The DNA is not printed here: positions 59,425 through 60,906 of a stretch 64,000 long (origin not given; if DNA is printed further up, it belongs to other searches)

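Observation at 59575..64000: C50-type carotenoid operon with a fused lycopene-cyclase-half + UbiA lycopene-elongase gene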

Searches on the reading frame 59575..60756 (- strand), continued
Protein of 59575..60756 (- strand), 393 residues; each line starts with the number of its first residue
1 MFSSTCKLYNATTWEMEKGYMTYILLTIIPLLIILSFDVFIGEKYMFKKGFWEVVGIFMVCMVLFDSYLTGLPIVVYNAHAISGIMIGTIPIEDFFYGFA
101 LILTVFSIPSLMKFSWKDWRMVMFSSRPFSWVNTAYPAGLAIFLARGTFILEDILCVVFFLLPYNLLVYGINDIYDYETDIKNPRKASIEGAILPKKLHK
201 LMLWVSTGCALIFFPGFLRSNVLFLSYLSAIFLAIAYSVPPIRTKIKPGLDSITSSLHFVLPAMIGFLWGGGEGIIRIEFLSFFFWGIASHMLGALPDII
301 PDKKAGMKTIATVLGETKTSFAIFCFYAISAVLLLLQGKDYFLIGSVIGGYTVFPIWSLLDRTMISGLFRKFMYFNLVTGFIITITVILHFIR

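Call 39: search_protein_representatives(protein=window:59575-60696:-)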
Query: 373 residues. Proteins with E-value up to 0.001 (for the whole library): 1523; up to 1e-10: 735; up to 1e-30: 71. The best 150 are listed.
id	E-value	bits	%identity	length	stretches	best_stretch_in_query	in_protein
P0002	8.7e-132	456.2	58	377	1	2-372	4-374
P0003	1.3e-118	412.8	86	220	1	154-373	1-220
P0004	5.0e-93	328.7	47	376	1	2-372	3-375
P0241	3.7e-63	230.3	41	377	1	1-370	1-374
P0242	3.1e-59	217.4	47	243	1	1-235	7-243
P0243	1.1e-55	205.8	38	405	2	102-371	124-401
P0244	2.5e-52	194.7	38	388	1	2-369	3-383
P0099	4.1e-52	194.0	38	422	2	94-368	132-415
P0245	3.1e-51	191.1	41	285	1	103-368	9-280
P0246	1.1e-50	189.4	41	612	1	101-370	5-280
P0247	2.9e-50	187.9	36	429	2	103-368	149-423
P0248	5.0e-49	183.8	37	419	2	102-369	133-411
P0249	5.3e-47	177.2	39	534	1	98-368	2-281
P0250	1.2e-46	176.0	41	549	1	100-370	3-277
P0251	2.1e-46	175.2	39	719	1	100-367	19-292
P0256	1.6e-44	169.0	39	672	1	100-369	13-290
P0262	1.2e-43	166.1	35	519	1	36-365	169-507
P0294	7.1e-33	130.7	32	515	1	27-327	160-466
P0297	2.4e-32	128.9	32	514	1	35-368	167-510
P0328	1.0e-27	113.7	31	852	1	102-369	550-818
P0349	8.7e-26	107.4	31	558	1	101-371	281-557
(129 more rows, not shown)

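Call 40: search_protein_families(library=pfam, proteins=[P0262, P0294, P0297, P0246, P0251, P0256, P0249, P0328, P0349, P0241], max_evalue=0.001)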
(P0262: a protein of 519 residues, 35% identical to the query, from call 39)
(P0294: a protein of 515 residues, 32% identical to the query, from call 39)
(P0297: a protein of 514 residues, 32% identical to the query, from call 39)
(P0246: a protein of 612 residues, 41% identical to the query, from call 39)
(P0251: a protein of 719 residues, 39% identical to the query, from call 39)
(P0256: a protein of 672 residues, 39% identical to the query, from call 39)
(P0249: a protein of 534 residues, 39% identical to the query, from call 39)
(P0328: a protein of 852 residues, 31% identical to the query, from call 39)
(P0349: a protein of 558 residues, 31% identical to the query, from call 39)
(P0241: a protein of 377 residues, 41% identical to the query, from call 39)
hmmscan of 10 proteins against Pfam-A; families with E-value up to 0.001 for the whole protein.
P0262 (519 aa): 1 family
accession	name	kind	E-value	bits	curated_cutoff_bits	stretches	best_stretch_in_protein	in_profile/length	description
PF01040.23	UbiA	-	1.6e-18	67.4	34.2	1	251-499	4-249/250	UbiA prenyltransferase family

P0294 (515 aa): 2 families
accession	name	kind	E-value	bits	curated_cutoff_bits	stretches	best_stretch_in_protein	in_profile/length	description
PF01040.23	UbiA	-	4.5e-16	59.3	34.2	1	251-495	6-246/250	UbiA prenyltransferase family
PF18916.5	Lycopene_cyc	-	1.2e-06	29.4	27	1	140-220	4-87/92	Lycopene cyclase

P0297 (514 aa): 2 families
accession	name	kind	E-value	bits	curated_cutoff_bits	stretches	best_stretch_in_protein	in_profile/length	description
PF01040.23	UbiA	-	3.4e-19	69.6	34.2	1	248-490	3-244/250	UbiA prenyltransferase family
PF18916.5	Lycopene_cyc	-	0.00015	22.7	27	1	138-218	4-86/92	Lycopene cyclase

P0246 (612 aa): 1 family
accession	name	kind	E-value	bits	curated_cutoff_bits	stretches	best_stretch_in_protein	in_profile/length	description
PF01040.23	UbiA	-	7.1e-24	84.9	34.2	1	22-263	6-246/250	UbiA prenyltransferase family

P0251 (719 aa): 4 families
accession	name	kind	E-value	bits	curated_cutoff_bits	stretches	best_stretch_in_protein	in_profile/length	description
PF01040.23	UbiA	-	2e-20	73.6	34.2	1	35-278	3-247/250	UbiA prenyltransferase family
PF00535.33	Glycos_transf_2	-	5.4e-18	65.9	23.3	1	345-521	1-164/168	Glycosyl transferase family 2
PF13641.12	Glyco_tranf_2_3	-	2.7e-11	44.4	27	1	342-565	1-212/230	Glycosyltransferase like family 2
PF13506.12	Glyco_transf_21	-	1.5e-06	28.2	21.7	1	421-576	21-170/174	Glycosyl transferase family 21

P0256 (672 aa): 6 families
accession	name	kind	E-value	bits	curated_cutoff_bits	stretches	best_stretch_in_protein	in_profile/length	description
PF01040.23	UbiA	-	3.3e-26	92.5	34.2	1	29-267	3-244/250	UbiA prenyltransferase family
PF00535.33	Glycos_transf_2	-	3.5e-14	53.5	23.3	1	343-471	1-129/168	Glycosyl transferase family 2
PF13641.12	Glyco_tranf_2_3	-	1.2e-08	35.8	27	1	340-567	1-227/230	Glycosyltransferase like family 2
PF13506.12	Glyco_transf_21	-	2.4e-06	27.6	21.7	1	413-566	21-167/174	Glycosyl transferase family 21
PF13632.12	Glyco_trans_2_3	-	7.8e-06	26.3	27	1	426-621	2-193/198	Glycosyl transferase family group 2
PF10111.15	Glyco_tranf_2_2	-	1.5e-05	25.1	27.3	1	349-529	7-195/276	Glycosyltransferase like family 2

P0249 (534 aa): 6 families
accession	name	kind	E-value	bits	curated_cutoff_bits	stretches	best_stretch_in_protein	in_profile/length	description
PF01040.23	UbiA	-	2.3e-24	86.5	34.2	1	19-260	2-244/250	UbiA prenyltransferase family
PF00535.33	Glycos_transf_2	-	1.2e-22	81.1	23.3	1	333-501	1-166/168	Glycosyl transferase family 2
PF13641.12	Glyco_tranf_2_3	-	3.2e-16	60.5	27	1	330-526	1-198/230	Glycosyltransferase like family 2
PF13506.12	Glyco_transf_21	-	1.6e-10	41.2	21.7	1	400-527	18-142/174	Glycosyl transferase family 21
PF10111.15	Glyco_tranf_2_2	-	5.3e-06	26.5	27.3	1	333-446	1-115/276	Glycosyltransferase like family 2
PF13632.12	Glyco_trans_2_3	-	0.00016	22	27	1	416-533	2-116/198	Glycosyl transferase family group 2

P0328 (852 aa): 11 families
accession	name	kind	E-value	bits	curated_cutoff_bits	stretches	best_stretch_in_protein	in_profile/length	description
PF01593.30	Amino_oxidase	-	6.3e-35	121.7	19.8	1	63-517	1-442/443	Flavin containing amine oxidoreductase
PF01040.23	UbiA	-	1.2e-19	71.1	34.2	1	566-805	6-248/250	UbiA prenyltransferase family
PF13450.12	NAD_binding_8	-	9e-14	52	21.9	1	58-125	1-66/68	NAD(P)-binding Rossmann-like domain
PF01266.30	DAO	-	3.8e-11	43.6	27.9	1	56-90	2-37/353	FAD dependent oxidoreductase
PF12831.13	FAD_oxidored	-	2e-08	34.4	27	1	56-96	2-42/416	FAD dependent oxidoreductase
PF00890.30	FAD_binding_2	-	1.4e-07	31.6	20.4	1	56-91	2-37/414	FAD binding domain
PF07992.20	Pyr_redox_2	-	2.1e-07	31.1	26.1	1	55-86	2-33/291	Pyridine nucleotide-disulphide oxidoreductase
PF01494.25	FAD_binding_3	-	8.7e-06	25.6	22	1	55-86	3-34/349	FAD binding domain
PF03486.20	HI0933_like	-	1.3e-05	25.2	50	1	55-92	2-39/244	HI0933-like protein Rossmann domain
PF01134.28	GIDA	-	9.8e-05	22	22.1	1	56-83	2-29/391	Glucose inhibited division protein A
PF01946.23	Thi4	-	0.0008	19.1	26.2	0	54-95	18-58/235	Thi4 family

P0349 (558 aa): 2 families
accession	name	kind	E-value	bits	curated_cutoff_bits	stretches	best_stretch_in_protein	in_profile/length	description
PF00494.24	SQS_PSY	-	3.2e-60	204.5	26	1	11-262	2-263/263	Squalene/phytoene synthase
PF01040.23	UbiA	-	1.2e-21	77.6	34.2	1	311-525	15-226/250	UbiA prenyltransferase family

P0241 (377 aa): 2 families
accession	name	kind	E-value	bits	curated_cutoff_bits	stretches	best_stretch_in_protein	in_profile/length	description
PF01040.23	UbiA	-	2.9e-26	92.7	34.2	1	117-358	3-248/250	UbiA prenyltransferase family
PF18916.5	Lycopene_cyc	-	5.3e-11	43.4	27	1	8-87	9-87/92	Lycopene cyclase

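Call 42: find_encoding_contigs(protein=P0002, flank=10000, max_places=2)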
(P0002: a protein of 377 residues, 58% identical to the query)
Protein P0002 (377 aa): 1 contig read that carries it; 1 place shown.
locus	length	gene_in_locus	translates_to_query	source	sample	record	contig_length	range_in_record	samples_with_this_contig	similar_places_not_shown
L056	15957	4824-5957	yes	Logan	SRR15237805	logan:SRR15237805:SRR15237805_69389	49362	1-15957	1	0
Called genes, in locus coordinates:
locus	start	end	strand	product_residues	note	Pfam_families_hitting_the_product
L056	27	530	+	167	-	PF13473:Cupredoxin_1, PF07731:Cu-oxidase_2 (faint), PF00127:Copper-bind (weak)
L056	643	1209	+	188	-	PF00440:TetR_N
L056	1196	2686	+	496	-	PF00070:Pyr_redox (faint), PF00890:FAD_binding_2 (weak), PF01266:DAO (weak), PF01593:Amino_oxidase, PF13450:NAD_binding_8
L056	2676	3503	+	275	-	PF00494:SQS_PSY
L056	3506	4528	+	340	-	PF00348:polyprenyl_synt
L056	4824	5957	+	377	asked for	PF18916:Lycopene_cyc, PF01040:UbiA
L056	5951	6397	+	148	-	-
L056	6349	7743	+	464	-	PF00875:DNA_photolyase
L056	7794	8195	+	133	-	PF01741:MscL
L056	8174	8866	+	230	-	-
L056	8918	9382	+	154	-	-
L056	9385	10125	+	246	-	PF02424:ApbE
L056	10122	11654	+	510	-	PF00970:FAD_binding_6 (faint), PF00175:NAD_binding_1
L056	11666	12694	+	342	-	PF20434:BD-FAE (faint), PF02129:Peptidase_S15, PF01738:DLH (faint), PF00561:Abhydrolase_1, PF12146:Hydrolase_4, PF12697:Abhydrolase_6, PF00326:Peptidase_S9, PF08840:BAAT_C (weak)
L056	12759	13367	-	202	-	PF11181:YflT, PF11821:ActD (faint)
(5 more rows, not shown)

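Call 43: find_encoding_contigs(protein=P0005, flank=10000, max_places=2)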
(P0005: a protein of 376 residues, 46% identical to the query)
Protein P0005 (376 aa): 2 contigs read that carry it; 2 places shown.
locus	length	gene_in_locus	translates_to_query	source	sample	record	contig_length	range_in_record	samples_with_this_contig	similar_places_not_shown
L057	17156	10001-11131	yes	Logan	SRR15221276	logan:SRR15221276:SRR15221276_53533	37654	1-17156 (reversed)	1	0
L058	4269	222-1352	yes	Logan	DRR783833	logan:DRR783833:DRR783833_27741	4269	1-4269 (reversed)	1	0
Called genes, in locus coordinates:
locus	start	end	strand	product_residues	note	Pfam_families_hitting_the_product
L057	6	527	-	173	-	PF13847:Methyltransf_31 (weak)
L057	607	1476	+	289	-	PF01135:PCMT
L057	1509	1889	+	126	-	PF01641:SelR, PF24046:At4g08330 (faint)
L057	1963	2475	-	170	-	-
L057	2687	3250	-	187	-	PF04203:Sortase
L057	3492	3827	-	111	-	-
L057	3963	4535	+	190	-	PF01545:Cation_efflux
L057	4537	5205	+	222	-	-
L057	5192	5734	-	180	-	PF13563:2_5_RNA_ligase2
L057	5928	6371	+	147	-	PF22381:Staph_reg_Sar_Rot (weak), PF01047:MarR, PF12802:MarR_2 (weak), PF13463:HTH_27 (weak)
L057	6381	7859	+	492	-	PF00890:FAD_binding_2 (weak), PF01266:DAO, PF01593:Amino_oxidase, PF01946:Thi4 (faint), PF03486:HI0933_like (faint), PF07992:Pyr_redox_2 (faint), PF12831:FAD_oxidored (weak), PF13450:NAD_binding_8, +1 more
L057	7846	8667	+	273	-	PF00494:SQS_PSY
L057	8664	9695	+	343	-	PF00348:polyprenyl_synt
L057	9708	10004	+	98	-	-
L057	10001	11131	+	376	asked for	PF18916:Lycopene_cyc, PF01040:UbiA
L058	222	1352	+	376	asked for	PF18916:Lycopene_cyc, PF01040:UbiA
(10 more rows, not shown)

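Call 44: find_encoding_contigs(protein=P0006, flank=10000, max_places=2)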
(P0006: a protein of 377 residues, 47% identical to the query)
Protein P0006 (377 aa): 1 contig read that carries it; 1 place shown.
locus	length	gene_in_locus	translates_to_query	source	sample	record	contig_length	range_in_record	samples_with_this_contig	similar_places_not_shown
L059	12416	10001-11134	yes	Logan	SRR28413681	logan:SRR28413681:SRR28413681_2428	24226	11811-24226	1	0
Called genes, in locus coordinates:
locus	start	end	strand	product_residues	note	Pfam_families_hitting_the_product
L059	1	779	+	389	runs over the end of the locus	PF00534:Glycos_transf_1 (weak), PF13692:Glyco_trans_1_4, PF13524:Glyco_trans_1_2 (weak)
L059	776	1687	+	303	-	PF00535:Glycos_transf_2, PF13641:Glyco_tranf_2_3, PF13632:Glyco_trans_2_3 (faint)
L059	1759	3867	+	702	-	PF26628:DUF8202, PF13205:Big_5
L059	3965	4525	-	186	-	PF00908:dTDP_sugar_isom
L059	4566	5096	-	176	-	PF00583:Acetyltransf_1 (weak)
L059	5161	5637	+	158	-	-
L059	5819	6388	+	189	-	PF00440:TetR_N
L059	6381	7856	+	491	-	PF00070:Pyr_redox (faint), PF00890:FAD_binding_2 (weak), PF01266:DAO, PF01494:FAD_binding_3 (weak), PF01593:Amino_oxidase, PF07992:Pyr_redox_2 (weak), PF12831:FAD_oxidored (weak), PF13450:NAD_binding_8, +2 more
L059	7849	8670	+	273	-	PF00494:SQS_PSY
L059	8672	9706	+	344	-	PF00348:polyprenyl_synt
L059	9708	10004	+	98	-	-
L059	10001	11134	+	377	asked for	PF18916:Lycopene_cyc, PF01040:UbiA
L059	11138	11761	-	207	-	PF00300:His_Phos_1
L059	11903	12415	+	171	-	?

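Call 45: search_protein_families(library=ncbifam, proteins=[L016:7923-8834:+, L020:7950-8885:+, L003:8269-9138:+], max_evalue=1e-10)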
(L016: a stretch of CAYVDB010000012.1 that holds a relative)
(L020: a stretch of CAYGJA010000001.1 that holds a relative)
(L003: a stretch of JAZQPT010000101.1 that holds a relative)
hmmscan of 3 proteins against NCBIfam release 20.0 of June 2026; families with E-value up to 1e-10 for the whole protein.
L016:7923-8834:+ (304 aa): 3 families
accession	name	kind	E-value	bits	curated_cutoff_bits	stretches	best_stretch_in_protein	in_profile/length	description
NF009516.0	PRK12875.1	equivalog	8e-73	245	205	1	24-302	15-289/292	prenyltransferase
NF009608.0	PRK13105.1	equivalog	5.4e-47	160.3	217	1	25-300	8-287/291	prenyltransferase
NF010119.0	PRK13595.1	equivalog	2.2e-37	129.2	248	1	24-278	10-265/292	prenyltransferase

L020:7950-8885:+ (312 aa): 3 families
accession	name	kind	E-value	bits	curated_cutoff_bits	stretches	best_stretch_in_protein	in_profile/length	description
NF009516.0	PRK12875.1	equivalog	2e-65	220.8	205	1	26-303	16-288/292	prenyltransferase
NF009608.0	PRK13105.1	equivalog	9.2e-46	156.3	217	1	24-301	6-286/291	prenyltransferase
NF010119.0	PRK13595.1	equivalog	3.6e-42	144.8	248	1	26-288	11-270/292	prenyltransferase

L003:8269-9138:+ (290 aa): 3 families
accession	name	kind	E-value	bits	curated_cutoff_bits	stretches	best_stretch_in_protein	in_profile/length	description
NF009608.0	PRK13105.1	equivalog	6.2e-118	393.2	217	1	4-285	5-288/291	prenyltransferase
NF010119.0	PRK13595.1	equivalog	3.7e-46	157.9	248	1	6-259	10-262/292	prenyltransferase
NF009516.0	PRK12875.1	equivalog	1.5e-40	139.1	205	1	5-285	14-288/292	prenyltransferase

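Call 57: predict_structure(alignment_id=A1)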
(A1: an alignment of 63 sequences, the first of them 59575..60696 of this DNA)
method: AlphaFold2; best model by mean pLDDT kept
length: 373 residues; sequences in the alignment: 63
mean_pLDDT: 91.2   pTM: 0.81
mean pLDDT of the five models: 91.2, 90.4, 90.0, 89.8, 89.8
residues with pLDDT >= 90: 281; 70-90: 81; 50-70: 11; < 50: 0
segments of 3 or more residues with pLDDT < 50: none
pLDDT, mean of each block of 10 residues (from residue 1): 90 94 95 97 93 91 94 95 94 89 91 93 94 97 96 93 81 94 95 94 97 96 94 95 97 90 95 89 88 92 94 93 91 72 69 84 84 73
secondary structure, 60 per line:
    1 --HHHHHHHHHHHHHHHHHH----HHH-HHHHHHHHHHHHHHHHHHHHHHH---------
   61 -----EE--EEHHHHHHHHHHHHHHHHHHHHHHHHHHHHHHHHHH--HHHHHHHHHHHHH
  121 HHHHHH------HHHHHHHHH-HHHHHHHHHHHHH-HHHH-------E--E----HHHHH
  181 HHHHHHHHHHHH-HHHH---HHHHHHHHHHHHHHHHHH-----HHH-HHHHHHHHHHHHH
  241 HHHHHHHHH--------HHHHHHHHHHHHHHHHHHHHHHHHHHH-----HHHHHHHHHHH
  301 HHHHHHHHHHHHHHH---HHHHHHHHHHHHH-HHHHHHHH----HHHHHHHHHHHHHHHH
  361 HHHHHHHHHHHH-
elements in order: H3-20 H29-51 H72-105 H108-126 H133-141 H143-155 H157-160 H176-192 H194-197 H201-218 H228-249 H258-284 H290-315 H319-331 H333-340 H345-372
